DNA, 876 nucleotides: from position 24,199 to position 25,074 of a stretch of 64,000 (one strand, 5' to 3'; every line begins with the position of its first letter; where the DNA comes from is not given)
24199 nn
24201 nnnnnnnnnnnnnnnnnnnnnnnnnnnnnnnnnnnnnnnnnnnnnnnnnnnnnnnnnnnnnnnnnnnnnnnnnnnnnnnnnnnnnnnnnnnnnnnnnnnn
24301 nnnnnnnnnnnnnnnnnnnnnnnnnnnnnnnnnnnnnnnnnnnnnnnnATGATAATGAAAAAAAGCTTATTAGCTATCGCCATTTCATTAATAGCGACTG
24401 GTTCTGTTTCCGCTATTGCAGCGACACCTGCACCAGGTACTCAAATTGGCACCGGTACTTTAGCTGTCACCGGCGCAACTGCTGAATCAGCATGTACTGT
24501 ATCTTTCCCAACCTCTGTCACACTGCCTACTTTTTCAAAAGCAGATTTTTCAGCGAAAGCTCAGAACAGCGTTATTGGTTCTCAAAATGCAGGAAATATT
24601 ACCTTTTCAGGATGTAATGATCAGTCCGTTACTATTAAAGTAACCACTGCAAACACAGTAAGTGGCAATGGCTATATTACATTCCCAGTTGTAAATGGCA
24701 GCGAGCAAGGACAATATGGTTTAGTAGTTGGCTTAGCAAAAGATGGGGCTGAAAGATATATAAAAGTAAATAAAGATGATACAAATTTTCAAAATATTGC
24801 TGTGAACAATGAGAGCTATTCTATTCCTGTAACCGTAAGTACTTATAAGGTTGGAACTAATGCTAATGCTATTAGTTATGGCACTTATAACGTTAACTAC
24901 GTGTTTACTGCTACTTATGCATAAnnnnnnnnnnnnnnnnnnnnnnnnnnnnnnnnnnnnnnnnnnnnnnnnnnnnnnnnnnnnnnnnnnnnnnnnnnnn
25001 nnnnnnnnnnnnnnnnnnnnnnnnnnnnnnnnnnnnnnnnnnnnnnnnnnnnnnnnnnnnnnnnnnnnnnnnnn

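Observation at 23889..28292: Minimal three-gene chaperone-usher fimbrial operon with no separate adhesin or minor subunits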

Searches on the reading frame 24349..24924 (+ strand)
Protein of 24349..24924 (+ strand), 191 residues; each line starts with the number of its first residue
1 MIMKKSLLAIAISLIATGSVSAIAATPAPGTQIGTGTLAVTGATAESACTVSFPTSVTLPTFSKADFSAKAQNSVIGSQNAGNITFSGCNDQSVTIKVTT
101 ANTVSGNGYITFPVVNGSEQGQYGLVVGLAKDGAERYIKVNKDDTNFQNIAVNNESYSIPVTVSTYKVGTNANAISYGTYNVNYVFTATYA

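Call 4: search_protein_families(proteins=[window:24349-24924:+], library=ncbifam, max_evalue=0.01)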
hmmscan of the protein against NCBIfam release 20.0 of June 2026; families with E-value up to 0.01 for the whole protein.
window:24349-24924:+ (191 aa): 1 family
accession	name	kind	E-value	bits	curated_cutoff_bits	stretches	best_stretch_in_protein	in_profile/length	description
NF011835.0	PRK15307.1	equivalog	0.0012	18.4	259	1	1-190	1-200/201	major fimbrial protein StkA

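Call 12: profile_search(protein=window:24349-24924:+)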
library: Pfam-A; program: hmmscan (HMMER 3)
A. the first sequence (191 residues): domains with independent E <= 10: 2; with E <= 0.001: 0
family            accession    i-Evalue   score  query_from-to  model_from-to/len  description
GldM_3rd          PF21602.3        0.19    12.5      54-103        19-68/82  GldM third domain
Cadherin_pro      PF08758.17       0.22    12.2      60-94          4-38/90  Cadherin prodomain like

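Call 41: find_homologous_proteins(query=window:24355-24924:+, max_evalue=0.001)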
Query window:24355-24924:+ (189 aa): 7 proteins with E <= 0.001 among 291 candidates.
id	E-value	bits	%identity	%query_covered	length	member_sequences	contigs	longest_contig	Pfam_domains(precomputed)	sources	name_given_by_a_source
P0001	9.4e-109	379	98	100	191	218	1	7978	-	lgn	-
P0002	3.5e-104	364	94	100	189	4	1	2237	-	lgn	-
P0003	4.6e-90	318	81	100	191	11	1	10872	-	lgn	-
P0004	8.5e-80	284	72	100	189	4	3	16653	-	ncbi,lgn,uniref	ncbi:type 1 fimbrial protein [Escherichia sp. TW14182]|uniref:type 1 fimbrial protein n=1 Tax=Escher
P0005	9.1e-72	258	69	100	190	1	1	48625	-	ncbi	ncbi:type 1 fimbrial protein [Escherichia coli]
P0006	7.4e-71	255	65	100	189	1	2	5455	-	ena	-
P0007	2.5e-33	133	46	84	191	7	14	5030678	-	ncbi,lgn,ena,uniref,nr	ncbi:hypothetical protein [Citrobacter amalonaticus]|uniref:hypothetical protein n=1 Tax=Citrobacter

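Call 42: find_encoding_contigs(protein=P0007, flank=9000, max_places=4)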
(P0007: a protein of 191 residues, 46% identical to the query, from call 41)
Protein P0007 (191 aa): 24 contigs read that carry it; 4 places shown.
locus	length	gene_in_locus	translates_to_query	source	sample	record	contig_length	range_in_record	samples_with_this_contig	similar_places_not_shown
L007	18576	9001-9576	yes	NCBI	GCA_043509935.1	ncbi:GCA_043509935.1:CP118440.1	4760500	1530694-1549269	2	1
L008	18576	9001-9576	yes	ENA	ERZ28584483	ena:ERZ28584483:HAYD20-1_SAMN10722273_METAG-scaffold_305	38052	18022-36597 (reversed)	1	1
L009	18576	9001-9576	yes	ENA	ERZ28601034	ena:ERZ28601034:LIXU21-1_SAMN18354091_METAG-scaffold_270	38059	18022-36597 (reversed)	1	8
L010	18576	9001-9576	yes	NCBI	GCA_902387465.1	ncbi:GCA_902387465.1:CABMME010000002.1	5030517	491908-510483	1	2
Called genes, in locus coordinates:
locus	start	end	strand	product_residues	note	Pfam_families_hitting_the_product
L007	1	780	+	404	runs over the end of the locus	PF13356:Arm-DNA-bind_3, PF22022:Phage_int_M, PF00589:Phage_integrase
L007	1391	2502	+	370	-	PF01527:HTH_Tnp_1, PF13384:HTH_23 (weak), PF13518:HTH_28 (weak), PF13551:HTH_29 (faint), PF13276:HTH_21, PF00665:rve, PF13683:rve_3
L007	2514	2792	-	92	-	-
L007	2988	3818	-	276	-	PF12833:HTH_18, PF00165:HTH_AraC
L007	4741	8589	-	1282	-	PF02395:Peptidase_S6, PF24078:Beta-sol_PIC_HAP1_IgA0_2nd, PF03797:Autotransporter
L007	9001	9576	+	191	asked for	-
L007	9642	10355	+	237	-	PF00345:PapD_N, PF02753:PapD_C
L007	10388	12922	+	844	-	PF13954:PapC_N, PF00577:Usher, PF13953:PapC_C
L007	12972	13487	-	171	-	-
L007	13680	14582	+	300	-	PF00892:EamA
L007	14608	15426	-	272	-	PF03180:Lipoprotein_9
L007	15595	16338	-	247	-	PF07071:KDGP_aldolase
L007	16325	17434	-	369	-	PF03841:SelA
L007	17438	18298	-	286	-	PF03613:EIID-AGA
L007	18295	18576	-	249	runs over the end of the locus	PF03609:EII-Sor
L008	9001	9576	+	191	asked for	-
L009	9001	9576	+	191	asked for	-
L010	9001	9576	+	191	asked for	-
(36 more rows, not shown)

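Call 43: find_encoding_contigs(protein=P0005, flank=9000, max_places=2)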
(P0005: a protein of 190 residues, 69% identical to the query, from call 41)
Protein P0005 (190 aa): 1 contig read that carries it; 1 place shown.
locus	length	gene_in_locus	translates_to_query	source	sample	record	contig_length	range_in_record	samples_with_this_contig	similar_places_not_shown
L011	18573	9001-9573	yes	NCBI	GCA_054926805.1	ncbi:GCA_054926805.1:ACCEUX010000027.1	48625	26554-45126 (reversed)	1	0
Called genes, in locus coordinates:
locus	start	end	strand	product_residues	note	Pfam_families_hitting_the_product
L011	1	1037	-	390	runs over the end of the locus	PF00665:rve, PF22483:Mu-transpos_C_2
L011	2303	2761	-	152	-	PF01797:Y1_Tnp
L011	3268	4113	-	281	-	PF12833:HTH_18, PF00165:HTH_AraC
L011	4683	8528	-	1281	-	PF02395:Peptidase_S6, PF24078:Beta-sol_PIC_HAP1_IgA0_2nd, PF03797:Autotransporter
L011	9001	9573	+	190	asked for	-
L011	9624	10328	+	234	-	PF00345:PapD_N, PF02753:PapD_C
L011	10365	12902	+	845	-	PF13954:PapC_N, PF00577:Usher, PF13953:PapC_C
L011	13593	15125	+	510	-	PF13518:HTH_28 (faint), PF13551:HTH_29 (faint), PF01527:HTH_Tnp_1 (weak), PF13276:HTH_21, PF00665:rve, PF13683:rve_3 (weak), PF13333:rve_2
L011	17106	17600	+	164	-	-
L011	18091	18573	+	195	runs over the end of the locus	PF25087:GMPPB_C (faint), PF00132:Hexapep (faint)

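Call 46: search_solved_structures(query=A1, max_evalue=10, show_alignments=2)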
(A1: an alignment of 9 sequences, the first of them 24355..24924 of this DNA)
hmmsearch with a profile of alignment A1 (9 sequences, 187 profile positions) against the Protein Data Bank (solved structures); distinct sequences matched with E-value up to 10: 10.
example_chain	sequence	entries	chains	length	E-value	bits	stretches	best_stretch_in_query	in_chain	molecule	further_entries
6y7s_A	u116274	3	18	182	0.012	18.6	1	1-164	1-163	Type-1 fimbrial protein, A chain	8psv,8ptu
9iug_A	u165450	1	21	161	0.018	18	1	25-180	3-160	FimA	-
10ss_a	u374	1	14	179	0.16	14.9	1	16-87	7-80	Ferrous iron transporter B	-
2jna_A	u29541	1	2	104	0.27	14.1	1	1-43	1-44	Putative secreted protein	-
6zu5_LX0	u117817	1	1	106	0.65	12.9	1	62-128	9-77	uL23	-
2l3t_A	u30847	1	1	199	1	12.3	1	98-142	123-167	Transcription elongation factor SPT6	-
3psk_A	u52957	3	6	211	1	12.2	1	98-142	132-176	Transcription elongation factor SPT6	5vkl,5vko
3psj_A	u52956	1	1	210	1.1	12.2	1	98-142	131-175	Transcription elongation factor SPT6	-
2rfr_A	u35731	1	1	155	2.3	11.1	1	5-57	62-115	Uncharacterized protein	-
2m5g_A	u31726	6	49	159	3.8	10.4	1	26-164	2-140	Type-1 fimbrial protein, A chain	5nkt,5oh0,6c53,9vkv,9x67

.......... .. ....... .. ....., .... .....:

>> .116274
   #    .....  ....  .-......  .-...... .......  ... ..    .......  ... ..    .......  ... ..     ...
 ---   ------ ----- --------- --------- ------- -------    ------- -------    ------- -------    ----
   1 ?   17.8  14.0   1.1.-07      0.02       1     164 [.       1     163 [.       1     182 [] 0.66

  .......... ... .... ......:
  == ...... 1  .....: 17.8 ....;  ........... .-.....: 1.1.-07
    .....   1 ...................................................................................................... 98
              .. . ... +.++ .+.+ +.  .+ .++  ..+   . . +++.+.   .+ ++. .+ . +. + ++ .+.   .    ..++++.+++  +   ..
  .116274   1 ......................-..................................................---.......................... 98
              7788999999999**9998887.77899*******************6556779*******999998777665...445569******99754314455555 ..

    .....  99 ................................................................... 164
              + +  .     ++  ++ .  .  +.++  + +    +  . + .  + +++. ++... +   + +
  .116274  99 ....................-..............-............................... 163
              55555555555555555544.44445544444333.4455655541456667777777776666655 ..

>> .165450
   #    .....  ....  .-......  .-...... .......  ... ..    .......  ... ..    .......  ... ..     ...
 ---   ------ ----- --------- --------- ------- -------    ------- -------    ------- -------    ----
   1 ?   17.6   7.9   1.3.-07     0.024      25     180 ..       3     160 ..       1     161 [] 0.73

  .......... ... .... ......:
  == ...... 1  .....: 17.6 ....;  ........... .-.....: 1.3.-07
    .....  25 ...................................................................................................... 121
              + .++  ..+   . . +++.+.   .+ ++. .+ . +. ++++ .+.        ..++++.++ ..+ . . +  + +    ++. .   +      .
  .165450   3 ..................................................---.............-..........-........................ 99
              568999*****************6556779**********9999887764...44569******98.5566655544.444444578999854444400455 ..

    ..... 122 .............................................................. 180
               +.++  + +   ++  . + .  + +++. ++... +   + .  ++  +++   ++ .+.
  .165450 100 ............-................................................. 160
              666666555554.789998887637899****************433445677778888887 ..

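Call 53: predict_structure(alignment_id=A1)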
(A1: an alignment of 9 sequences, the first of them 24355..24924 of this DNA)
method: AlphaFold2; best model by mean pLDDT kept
length: 189 residues; sequences in the alignment: 9
mean_pLDDT: 79.2   pTM: 0.71
mean pLDDT of the five models: 79.2, 78.5, 77.3, 74.8, 71.9
residues with pLDDT >= 90: 115; 70-90: 28; 50-70: 2; < 50: 44
segments of 3 or more residues with pLDDT < 50: 1-44
pLDDT, mean of each block of 10 residues (from residue 1): 36 31 39 35 65 91 95 95 89 94 96 93 94 95 91 90 96 90 90
secondary structure, 60 per line:
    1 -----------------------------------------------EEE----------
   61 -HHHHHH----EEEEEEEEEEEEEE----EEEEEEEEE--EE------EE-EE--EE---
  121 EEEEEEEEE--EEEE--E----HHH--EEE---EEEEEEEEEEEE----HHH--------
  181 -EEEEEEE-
elements in order: E48-50 H62-67 E72-85 E90-98 E121-129 E132-135 E148-150 E154-165 E182-188

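Call 56: fold_search(model_id=the predicted structure, library=pdb)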
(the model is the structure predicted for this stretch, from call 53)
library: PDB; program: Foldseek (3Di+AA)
matches with E <= 10: 883; with E <= 0.001: 22
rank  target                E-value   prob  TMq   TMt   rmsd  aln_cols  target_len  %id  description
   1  8psv_A                1.3e-05  1.00  0.53  0.61   6.9       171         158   18  2.7 A cryo-EM structure of in vitro assembled type 1 pilus rod (released 2024-04-10)
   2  9fx0_A                1.4e-05  1.00  0.55  0.64   5.8       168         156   17  Cryo-EM structure of the type 1 pilus tip-to-rod transition (released 2025-06-04)
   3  9fxa_K                1.7e-05  1.00  0.53  0.63   6.2       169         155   17  Cryo-EM structure of the type 1 pilus rod as part of the FimI-bound usher complex (FimDHGFAnIC - body 1) (released 2025-06-04)
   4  9iug_A                1.8e-05  1.00  0.54  0.62   6.7       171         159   20  Cryo-EM structure of the type I pilus from enterotoxigenic Escherichia coli (released 2025-05-28)
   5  5flu_A                2.9e-05  1.00  0.53  0.61   9.6       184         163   18  Structure of a Chaperone-Usher pilus reveals the molecular basis of rod uncoilin (released 2016-01-13)
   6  1n12_A                4.8e-05  1.00  0.50  0.64   4.2       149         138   21  Crystal structure of the PapE (N-terminal-deleted) pilus subunit bound to a peptide corresponding to the N-terminal ex (released 2002-12-11)
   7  6c53_A                5.4e-05  1.00  0.53  0.63   6.8       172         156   19  Cryo-EM structure of the Type 1 pilus rod (released 2018-01-31)
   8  8eht_B                5.4e-05  1.00  0.49  0.53  10.3       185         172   17  Cryo-EM reconstruction of the CS20 bacterial adhesion pili (released 2023-03-22)
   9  9fw9_B                6.1e-05  1.00  0.52  0.67   4.0       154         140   18  Cryo-EM structure of the type 1 pilus assembly platform as part of the FimA-bound chaperone-usher pilus complex (FimDH (released 2025-06-04)
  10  2uy6_C                7.2e-05  1.00  0.51  0.64   4.5       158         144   14  Crystal structure of the P pilus rod subunit PapA (released 2007-05-29)
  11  5oh0_A                1.2e-04  1.00  0.53  0.62   7.1       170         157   20  The Cryo-Electron Microscopy Structure of the Type 1 Chaperone-Usher Pilus Rod (released 2017-11-22)
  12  9fx0_F                2.2e-04  1.00  0.54  0.68   4.2       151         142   13  Cryo-EM structure of the type 1 pilus tip-to-rod transition (released 2025-06-04)
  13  2uy7_B                2.2e-04  1.00  0.49  0.57   5.5       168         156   15  Crystal structure of the P pilus rod subunit PapA (released 2007-05-29)
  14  6swh_F                2.3e-04  1.00  0.52  0.66   4.0       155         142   19  Crystal structure of the ternary complex between the type 1 pilus proteins FimC, FimI and FimA from E. coli (released 2020-10-07)
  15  7lhg_K                3.1e-04  1.00  0.53  0.62   7.9       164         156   18  Cryo-EM structure of E. coli P pilus tip assembly intermediate PapC-PapD-PapK-PapG in the first conformation (released 2021-08-11)
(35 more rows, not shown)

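Call 57: search_protein_representatives(alignment_id=A1)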
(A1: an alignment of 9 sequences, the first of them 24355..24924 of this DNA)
Query: 9 sequences, 187 profile positions. Proteins with E-value up to 0.001 (for the whole library): 54; up to 1e-10: 20; up to 1e-30: 10. The best 54 are listed.
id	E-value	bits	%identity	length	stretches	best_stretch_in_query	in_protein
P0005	4.6e-83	293.8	-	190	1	1-187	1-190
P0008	2.4e-67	242.6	-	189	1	1-187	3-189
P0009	7.3e-44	166.0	-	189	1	2-187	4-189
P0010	1.6e-43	164.9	-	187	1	1-186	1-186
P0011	8.4e-40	152.7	-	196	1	1-186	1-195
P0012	5.6e-33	130.5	-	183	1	4-186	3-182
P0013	6.8e-33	130.2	-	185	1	3-186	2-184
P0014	1.3e-31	126.0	-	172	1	11-187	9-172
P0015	1.4e-31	126.0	-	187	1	1-186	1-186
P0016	4.5e-31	124.3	-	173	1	11-187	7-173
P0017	1.9e-30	122.2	-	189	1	1-187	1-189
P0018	2.5e-27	112.1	-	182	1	1-187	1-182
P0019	7.2e-27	110.6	-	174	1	7-186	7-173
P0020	4.9e-26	107.9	-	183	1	1-187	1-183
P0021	2.2e-20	89.4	-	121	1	73-171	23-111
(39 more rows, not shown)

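Call 58: find_encoding_contigs(protein=P0009, flank=8000, max_places=2)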
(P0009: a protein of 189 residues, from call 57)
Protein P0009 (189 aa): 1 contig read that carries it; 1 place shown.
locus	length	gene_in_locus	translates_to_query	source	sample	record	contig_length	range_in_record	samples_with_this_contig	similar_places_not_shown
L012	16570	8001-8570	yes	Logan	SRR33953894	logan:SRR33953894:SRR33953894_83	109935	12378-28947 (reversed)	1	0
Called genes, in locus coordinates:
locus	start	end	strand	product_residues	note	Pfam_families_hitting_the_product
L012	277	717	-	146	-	-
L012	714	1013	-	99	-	PF01527:HTH_Tnp_1 (weak)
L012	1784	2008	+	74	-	PF00872:Transposase_mut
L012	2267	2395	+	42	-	-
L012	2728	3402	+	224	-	PF02371:Transposase_20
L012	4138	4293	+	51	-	PF13936:HTH_38, PF15978:TnsD (weak), PF02796:HTH_7, PF08281:Sigma70_r4_2 (weak)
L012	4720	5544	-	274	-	PF12833:HTH_18, PF00165:HTH_AraC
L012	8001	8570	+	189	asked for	-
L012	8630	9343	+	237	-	PF00345:PapD_N, PF02753:PapD_C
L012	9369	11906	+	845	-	PF13954:PapC_N, PF00577:Usher, PF13953:PapC_C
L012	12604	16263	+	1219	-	PF02395:Peptidase_S6, PF24078:Beta-sol_PIC_HAP1_IgA0_2nd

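Call 59: find_encoding_contigs(protein=P0011, flank=8000, max_places=2)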
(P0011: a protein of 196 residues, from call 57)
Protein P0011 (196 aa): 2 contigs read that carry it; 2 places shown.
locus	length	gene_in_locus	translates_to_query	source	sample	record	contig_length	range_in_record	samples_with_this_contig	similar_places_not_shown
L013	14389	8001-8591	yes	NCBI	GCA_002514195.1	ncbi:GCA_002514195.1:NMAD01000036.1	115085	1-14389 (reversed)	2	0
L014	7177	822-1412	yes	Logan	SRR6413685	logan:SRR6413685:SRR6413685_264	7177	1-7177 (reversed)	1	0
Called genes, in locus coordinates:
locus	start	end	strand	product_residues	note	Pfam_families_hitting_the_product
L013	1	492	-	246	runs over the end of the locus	PF00589:Phage_integrase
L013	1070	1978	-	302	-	PF04393:DUF535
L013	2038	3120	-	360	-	PF13439:Glyco_transf_4, PF00534:Glycos_transf_1, PF13692:Glyco_trans_1_4, PF20706:GT4-conflict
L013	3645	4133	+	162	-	-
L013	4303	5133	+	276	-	PF12833:HTH_18, PF00165:HTH_AraC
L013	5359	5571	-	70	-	PF09691:T2SS_PulS_OutS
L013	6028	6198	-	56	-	PF13518:HTH_28 (weak)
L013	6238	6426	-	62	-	-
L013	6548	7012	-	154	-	PF02452:PemK_toxin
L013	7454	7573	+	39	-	-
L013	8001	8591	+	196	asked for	-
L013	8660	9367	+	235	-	PF00345:PapD_N, PF02753:PapD_C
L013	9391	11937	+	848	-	PF13954:PapC_N, PF00577:Usher, PF13953:PapC_C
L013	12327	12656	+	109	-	PF00665:rve, PF13683:rve_3, PF13333:rve_2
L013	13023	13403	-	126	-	PF00665:rve (faint), PF13683:rve_3 (weak), PF13333:rve_2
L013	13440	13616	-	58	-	-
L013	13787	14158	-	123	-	PF01527:HTH_Tnp_1 (weak)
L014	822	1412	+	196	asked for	-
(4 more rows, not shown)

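Call 60: find_encoding_contigs(protein=P0012, flank=8000, max_places=2)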
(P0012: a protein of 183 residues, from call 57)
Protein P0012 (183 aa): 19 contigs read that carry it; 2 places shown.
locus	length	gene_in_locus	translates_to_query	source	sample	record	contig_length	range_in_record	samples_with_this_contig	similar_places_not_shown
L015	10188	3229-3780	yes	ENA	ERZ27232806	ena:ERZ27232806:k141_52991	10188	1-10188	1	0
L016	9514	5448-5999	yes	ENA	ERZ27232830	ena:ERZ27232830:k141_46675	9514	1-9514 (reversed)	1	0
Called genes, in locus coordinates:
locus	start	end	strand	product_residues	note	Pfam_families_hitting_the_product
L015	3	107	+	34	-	?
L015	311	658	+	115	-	PF05717:TnpB_IS66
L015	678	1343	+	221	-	PF13007:LZ_Tnp_IS66, PF13005:zf-IS66 (weak)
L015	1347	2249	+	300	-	PF03050:DDE_Tnp_IS66, PF13817:DDE_Tnp_IS66_C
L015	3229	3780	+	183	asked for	-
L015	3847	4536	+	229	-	PF00345:PapD_N, PF02753:PapD_C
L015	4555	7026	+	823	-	PF13954:PapC_N, PF00577:Usher, PF13953:PapC_C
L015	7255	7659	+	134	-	PF13384:HTH_23 (faint), PF13565:HTH_32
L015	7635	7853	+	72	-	-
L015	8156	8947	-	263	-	PF12833:HTH_18, PF00165:HTH_AraC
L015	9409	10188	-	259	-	?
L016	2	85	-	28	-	?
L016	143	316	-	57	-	-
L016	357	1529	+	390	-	PF00665:rve, PF22483:Mu-transpos_C_2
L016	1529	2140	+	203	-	PF01695:IstB_IS21, PF13173:AAA_14 (faint), PF00308:Bac_DnaA, PF00004:AAA (weak)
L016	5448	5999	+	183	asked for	-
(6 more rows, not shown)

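Call 61: find_encoding_contigs(protein=P0018, flank=8000, max_places=2)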
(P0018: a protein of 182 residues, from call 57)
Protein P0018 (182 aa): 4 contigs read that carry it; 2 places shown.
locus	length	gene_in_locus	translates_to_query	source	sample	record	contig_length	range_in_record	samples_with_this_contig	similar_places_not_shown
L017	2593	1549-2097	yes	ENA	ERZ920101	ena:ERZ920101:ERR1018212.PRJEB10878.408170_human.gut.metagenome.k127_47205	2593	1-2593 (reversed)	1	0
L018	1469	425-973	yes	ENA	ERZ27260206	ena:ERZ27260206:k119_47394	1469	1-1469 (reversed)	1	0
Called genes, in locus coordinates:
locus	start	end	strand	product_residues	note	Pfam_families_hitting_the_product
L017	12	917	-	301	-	PF13276:HTH_21, PF00665:rve, PF13683:rve_3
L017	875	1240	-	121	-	PF01527:HTH_Tnp_1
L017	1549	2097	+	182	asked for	-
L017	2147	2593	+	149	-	?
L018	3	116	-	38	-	PF01527:HTH_Tnp_1 (weak)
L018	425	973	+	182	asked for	-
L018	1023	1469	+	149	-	?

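Call 63: search_protein_families(proteins=[L007:12972-13487:-], library=ncbifam, max_evalue=0.01)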
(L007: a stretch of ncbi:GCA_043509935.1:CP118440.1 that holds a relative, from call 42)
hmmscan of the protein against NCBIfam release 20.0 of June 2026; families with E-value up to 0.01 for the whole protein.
L007:12972-13487:- (171 aa): 1 family
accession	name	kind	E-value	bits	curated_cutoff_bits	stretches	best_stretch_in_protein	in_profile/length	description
NF040487.1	T3SS_CigR_fam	subfamily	1.3e-62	210.5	78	1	9-171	2-148/148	anti-virulence regulator CigR family protein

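Call 76: profile_search(alignment_id=A3)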
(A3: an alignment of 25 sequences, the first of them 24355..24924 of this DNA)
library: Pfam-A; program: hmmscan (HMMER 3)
A. the first sequence (189 residues): domains with independent E <= 10: 2; with E <= 0.001: 0
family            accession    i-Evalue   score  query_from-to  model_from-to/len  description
GldM_3rd          PF21602.3        0.18    12.5      52-101        19-68/82  GldM third domain
Cadherin_pro      PF08758.17       0.22    12.2      58-92          4-38/90  Cadherin prodomain like
B. every sequence of the alignment scanned on its own (25 sequences): families by number of members that match
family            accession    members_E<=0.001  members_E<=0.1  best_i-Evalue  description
Fimbrial          PF00419.26                 4               6        2.1e-08  Fimbrial protein
SCPU              PF05229.21                 1               1        1.3e-04  Spore Coat Protein U domain
GldM_3rd          PF21602.3                  1               1        8.9e-04  GldM third domain
Pur_ac_phosph_N   PF16656.11                 0               1        2.6e-02  Purple acid Phosphatase, N-terminal domain
DUF2574           PF10836.13                 0               1        3.5e-02  Protein of unknown function (DUF2574)
Big_1             PF02369.22                 0               1        7.0e-02  Bacterial Ig-like domain (group 1)
gag-asp_proteas   PF13975.11                 0               1        7.3e-02  gag-polyprotein putative aspartyl protease
SpoVAE            PF14097.11                 0               1        8.9e-02  Stage V sporulation protein AE1
